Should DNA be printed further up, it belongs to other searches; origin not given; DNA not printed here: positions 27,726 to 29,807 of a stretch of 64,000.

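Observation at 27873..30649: Translationally coupled orphan gene pair with nuclease-like motifs (PD-(D/E)xK-like and HEPN-like RNGIGH)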

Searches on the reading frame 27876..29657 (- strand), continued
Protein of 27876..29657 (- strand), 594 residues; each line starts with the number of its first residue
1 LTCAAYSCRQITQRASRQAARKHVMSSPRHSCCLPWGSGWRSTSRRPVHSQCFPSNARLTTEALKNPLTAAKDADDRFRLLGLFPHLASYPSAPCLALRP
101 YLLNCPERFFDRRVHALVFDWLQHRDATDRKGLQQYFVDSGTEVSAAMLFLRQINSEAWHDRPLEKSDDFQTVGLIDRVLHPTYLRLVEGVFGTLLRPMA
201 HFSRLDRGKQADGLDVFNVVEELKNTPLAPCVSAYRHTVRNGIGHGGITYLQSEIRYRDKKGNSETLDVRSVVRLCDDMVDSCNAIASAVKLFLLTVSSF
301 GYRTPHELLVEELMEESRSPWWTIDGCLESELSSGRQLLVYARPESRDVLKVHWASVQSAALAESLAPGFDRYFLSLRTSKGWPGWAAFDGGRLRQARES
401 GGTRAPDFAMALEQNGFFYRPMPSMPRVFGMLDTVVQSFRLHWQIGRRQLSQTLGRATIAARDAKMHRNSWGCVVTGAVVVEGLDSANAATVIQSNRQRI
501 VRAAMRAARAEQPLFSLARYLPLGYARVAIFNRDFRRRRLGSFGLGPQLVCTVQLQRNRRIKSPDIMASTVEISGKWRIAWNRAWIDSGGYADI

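Call 64: search_protein_families(library=pfam, alignment_id=A4, max_evalue=0.00001)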
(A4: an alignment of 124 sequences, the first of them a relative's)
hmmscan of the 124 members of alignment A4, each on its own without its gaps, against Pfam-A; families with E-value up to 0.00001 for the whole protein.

A. member 1, L015:5395-5982:+ (196 aa): 3 families
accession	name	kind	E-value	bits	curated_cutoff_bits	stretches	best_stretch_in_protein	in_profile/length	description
PF12900.13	Pyridox_ox_2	-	1.7e-21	77.1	27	1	9-158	1-139/140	Pyridoxamine 5'-phosphate oxidase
PF01243.27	PNPOx_N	-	1.8e-12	48.1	28.1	1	11-157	3-118/120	Pyridoxamine 5'-phosphate oxidase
PF04299.18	FMN_bind_2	-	6.6e-10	39.4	22.4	1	3-153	5-167/168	Putative FMN-binding domain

B. families by the number of members that match (of 124 scanned): 164 families (the first 25 are shown)
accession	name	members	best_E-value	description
PF02384.22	N6_Mtase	3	5e-65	N-6 DNA Methylase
PF07669.17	Eco57I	3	1.6e-49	Eco57I restriction-modification methylase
PF00005.33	ABC_tran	3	2.8e-39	ABC transporter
PF00589.27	Phage_integrase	3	2.3e-22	Phage integrase family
PF02463.25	SMC_N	3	5.8e-12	RecF/RecN/SMC N terminal domain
PF00400.38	WD40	2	1.1e-75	WD domain, G-beta repeat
PF25174.1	Beta-prop_THOC3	2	4.9e-74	THOC3 beta-propeller domain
PF25173.1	Beta-prop_WDR3_1st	2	1e-68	WDR3 first beta-propeller domain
PF00884.28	Sulfatase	2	5.9e-54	Sulfatase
PF24814.1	WD40_Prp19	2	4e-51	Prp19 WD40 domain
PF25175.1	Beta-prop_WDR5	2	3.7e-50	WDR5 beta-propeller domain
PF24817.1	WD40_WDHD1_1st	2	3.1e-46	WDHD1 first WD40 domain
PF24807.1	WD40_CDC20-Fz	2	1.1e-41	CDC20/Fizzy WD40 domain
PF25172.1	Beta-prop_WDR3_2nd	2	6.8e-40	WDR3 second beta-propeller domain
PF24805.1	EIF3I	2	2.7e-36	EIF3I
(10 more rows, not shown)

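Call 65: search_protein_families(library=padloc, alignment_id=A4, max_evalue=1e-8)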
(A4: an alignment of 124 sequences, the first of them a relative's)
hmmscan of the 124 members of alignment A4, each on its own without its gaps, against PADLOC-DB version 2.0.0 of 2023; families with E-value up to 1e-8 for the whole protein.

A. member 1, L015:5395-5982:+ (196 aa): 0 families

B. families by the number of members that match (of 124 scanned): 202 families (the first 25 are shown)
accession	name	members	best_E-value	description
PDLC04134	mad2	5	6.3e-23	mads_2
PDLC04135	mad3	4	2.2e-30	mads_3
PDLC04140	mad8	4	3.3e-21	mads_8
PDLC03021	MTase_I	3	5.2e-35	Type I methyltransferase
PDLC03604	REase_MTase_IIG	2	6.1e-203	Type IIG restriction enzyme-methyltransferase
PDLC03612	REase_MTase_IIG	2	1.7e-88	Type IIG restriction enzyme-methyltransferase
PDLC03609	REase_MTase_IIG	2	6.5e-86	Type IIG restriction enzyme-methyltransferase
PDLC03601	REase_MTase_IIG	2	6.6e-63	Type IIG restriction enzyme-methyltransferase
PDLC03596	REase_MTase_IIG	2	5.4e-60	Type IIG restriction enzyme-methyltransferase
PDLC03629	REase_MTase_IIG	2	4.8e-56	Type IIG restriction enzyme-methyltransferase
PDLC02643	DrmMI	2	1.2e-47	DrmMI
PDLC03353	MTase_II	2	2.3e-42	Type II methyltransferase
PDLC03335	MTase_II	2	5.2e-40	Type II methyltransferase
PDLC03313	MTase_II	2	1.8e-39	Type II methyltransferase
PDLC02529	PglX|PglXI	2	2.6e-39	PglX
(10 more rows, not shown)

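Call 70: fold_search(model_id=the predicted structure, library=pdb)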
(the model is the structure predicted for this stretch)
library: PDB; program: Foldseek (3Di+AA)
matches with E <= 10: 339; with E <= 0.001: 0
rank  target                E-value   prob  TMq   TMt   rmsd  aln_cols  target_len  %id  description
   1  5cs4_B                2.6e-02  0.20  0.10  0.14  17.7       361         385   10  Crystal structure of domains AC3-AC5 of yeast acetyl-CoA carboxylase (released 2015-10-28)
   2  3n2q                  8.7e-02  0.47  0.12  0.21  18.1       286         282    9  Crystal structure of Sex pheromone staph-cAM373 precursor (released 2010-06-02)
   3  3h90_A                1.2e-01  0.16  0.11  0.20  20.6       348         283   13  Structural basis for the autoregulation of the zinc transporter YiiP (released 2009-09-08)
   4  8ixw_A                1.8e-01  0.41  0.10  0.25  10.1       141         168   11  Tilapia lake virus S8 segment (released 2024-04-10)
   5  1k20_A                2.3e-01  0.57  0.12  0.21  17.2       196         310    9  Inorganic Pyrophosphatase (family II) from Streptococcus gordonii at 1.5 A resolution (released 2001-10-31)
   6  8f6i_A                2.3e-01  0.15  0.11  0.20  23.3       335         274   11  Cryo-EM structure of a Zinc-loaded symmetrical D70A mutant of the YiiP-Fab complex (released 2023-02-08)
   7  5i6g_A                2.3e-01  0.12  0.09  0.06  18.5       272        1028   10  Crystal structure of C-terminal variant 2 of Chaetomium thermophilum acetyl-CoA carboxylase (released 2016-04-20)
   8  1i74_A                2.5e-01  0.51  0.12  0.21  16.7       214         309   11  STREPTOCOCCUS MUTANS INORGANIC PYROPHOSPHATASE (released 2001-06-06)
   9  2qx2                  2.5e-01  0.15  0.10  0.14  17.1       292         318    9  Structure of the C-terminal domain of sex pheromone staph-cAM373 precursor from Staphylococcus aureus (released 2007-09-11)
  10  4jbd                  2.9e-01  0.08  0.08  0.14  20.4       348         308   10  Crystal structure of Pput_1285, a putative hydroxyproline epimerase from Pseudomonas putida f1 (target EFI-506500), open (released 2013-03-13)
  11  6az1_I                3.0e-01  0.20  0.11  0.26  23.1       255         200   10  Cryo-EM structure of the small subunit of Leishmania ribosome bound to paromomycin (released 2017-12-06)
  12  8y9b_B                3.0e-01  0.10  0.09  0.04  17.9       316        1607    7  TcdB1 in complex with mini-binder (released 2024-08-28)
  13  8j80_B                3.2e-01  0.13  0.10  0.19  21.0       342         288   10  Cryo-EM structure of hZnT7-Fab complex in zinc state 1, determined in heterogeneous conformations- one subunit in an i (released 2023-09-20)
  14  1k23_A                3.7e-01  0.33  0.11  0.20  16.9       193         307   11  Inorganic Pyrophosphatase (Family II) from Bacillus subtilis (released 2001-10-31)
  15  8ixw_B                3.7e-01  0.25  0.09  0.24  12.0       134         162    9  Tilapia lake virus S8 segment (released 2024-04-10)
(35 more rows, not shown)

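Call 79: search_protein_families(library=phrogs, proteins=[window:27876-29483:-], max_evalue=0.01)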
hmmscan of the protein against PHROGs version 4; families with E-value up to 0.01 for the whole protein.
window:27876-29483:- (536 aa): 0 families

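Call 80: search_dna_similar(query=window:27876-29483:-, collection=plasmids, mode=protein, max_evalue=0.001, max_rows=15)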
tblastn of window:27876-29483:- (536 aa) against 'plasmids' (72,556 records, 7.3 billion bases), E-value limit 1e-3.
No match.

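Call 81: search_dna_similar(query=window:27876-29483:-, collection=phages, mode=protein, max_evalue=0.001, max_rows=15)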
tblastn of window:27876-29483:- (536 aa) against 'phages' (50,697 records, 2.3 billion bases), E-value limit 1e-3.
No match.

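Call 84: find_encoding_contigs(protein=P0004, flank=6000, max_places=2)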
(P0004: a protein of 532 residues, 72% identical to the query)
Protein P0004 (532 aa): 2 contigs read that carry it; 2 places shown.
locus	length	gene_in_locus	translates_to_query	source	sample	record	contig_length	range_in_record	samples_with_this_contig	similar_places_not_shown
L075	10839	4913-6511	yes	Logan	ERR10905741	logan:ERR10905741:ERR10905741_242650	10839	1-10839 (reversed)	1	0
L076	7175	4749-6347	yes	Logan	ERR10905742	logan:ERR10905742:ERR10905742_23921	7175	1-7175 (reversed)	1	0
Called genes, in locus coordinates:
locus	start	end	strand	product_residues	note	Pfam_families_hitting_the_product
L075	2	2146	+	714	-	?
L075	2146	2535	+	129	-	-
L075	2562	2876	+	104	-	-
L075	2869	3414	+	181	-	-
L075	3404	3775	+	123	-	-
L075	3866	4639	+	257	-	-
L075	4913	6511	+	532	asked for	-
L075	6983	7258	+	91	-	PF09954:DUF2188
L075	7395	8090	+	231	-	PF12686:DUF3800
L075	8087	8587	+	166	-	-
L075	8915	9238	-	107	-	-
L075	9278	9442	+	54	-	-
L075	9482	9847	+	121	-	-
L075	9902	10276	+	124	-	-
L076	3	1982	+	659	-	?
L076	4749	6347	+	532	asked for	-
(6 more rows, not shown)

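Call 85: find_encoding_contigs(protein=P0012, flank=6000, max_places=2)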
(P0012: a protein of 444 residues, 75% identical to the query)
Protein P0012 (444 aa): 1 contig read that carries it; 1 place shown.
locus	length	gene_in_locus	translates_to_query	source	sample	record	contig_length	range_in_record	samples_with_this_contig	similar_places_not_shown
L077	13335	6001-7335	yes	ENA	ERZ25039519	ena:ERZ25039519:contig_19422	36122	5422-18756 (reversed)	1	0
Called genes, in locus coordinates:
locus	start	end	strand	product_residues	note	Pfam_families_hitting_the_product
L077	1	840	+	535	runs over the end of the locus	-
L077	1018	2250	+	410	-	-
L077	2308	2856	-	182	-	-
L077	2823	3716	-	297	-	PF13384:HTH_23 (faint)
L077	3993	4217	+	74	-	-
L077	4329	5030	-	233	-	PF00589:Phage_integrase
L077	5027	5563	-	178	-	PF14657:Arm-DNA-bind_4 (faint)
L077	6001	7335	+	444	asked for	-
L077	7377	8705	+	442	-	PF00872:Transposase_mut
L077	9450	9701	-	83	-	-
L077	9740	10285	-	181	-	PF13248:Zn_ribbon_3 (faint)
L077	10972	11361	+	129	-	PF04313:HSDR_N (faint)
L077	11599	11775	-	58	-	-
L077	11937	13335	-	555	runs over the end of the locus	PF19077:Big_13 (faint), PF10342:Kre9_KNH (faint)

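Call 91: search_protein_families(library=pfam, proteins=[P0089, window:27876-29483:-, P0085, P0048, P0057], max_evalue=10)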
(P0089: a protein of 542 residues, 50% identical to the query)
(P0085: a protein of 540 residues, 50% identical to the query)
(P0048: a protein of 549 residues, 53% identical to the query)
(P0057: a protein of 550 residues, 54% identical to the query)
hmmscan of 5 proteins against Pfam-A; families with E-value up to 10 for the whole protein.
P0089 (542 aa): 0 families

window:27876-29483:- (536 aa): 0 families

P0085 (540 aa): 0 families

P0048 (549 aa): 0 families

P0057 (550 aa): 1 family
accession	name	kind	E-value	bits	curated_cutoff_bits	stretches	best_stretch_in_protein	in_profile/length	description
PF18734.6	HEPN_AbiU2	-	0.032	14.1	26.8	1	182-232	127-172/193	AbiU2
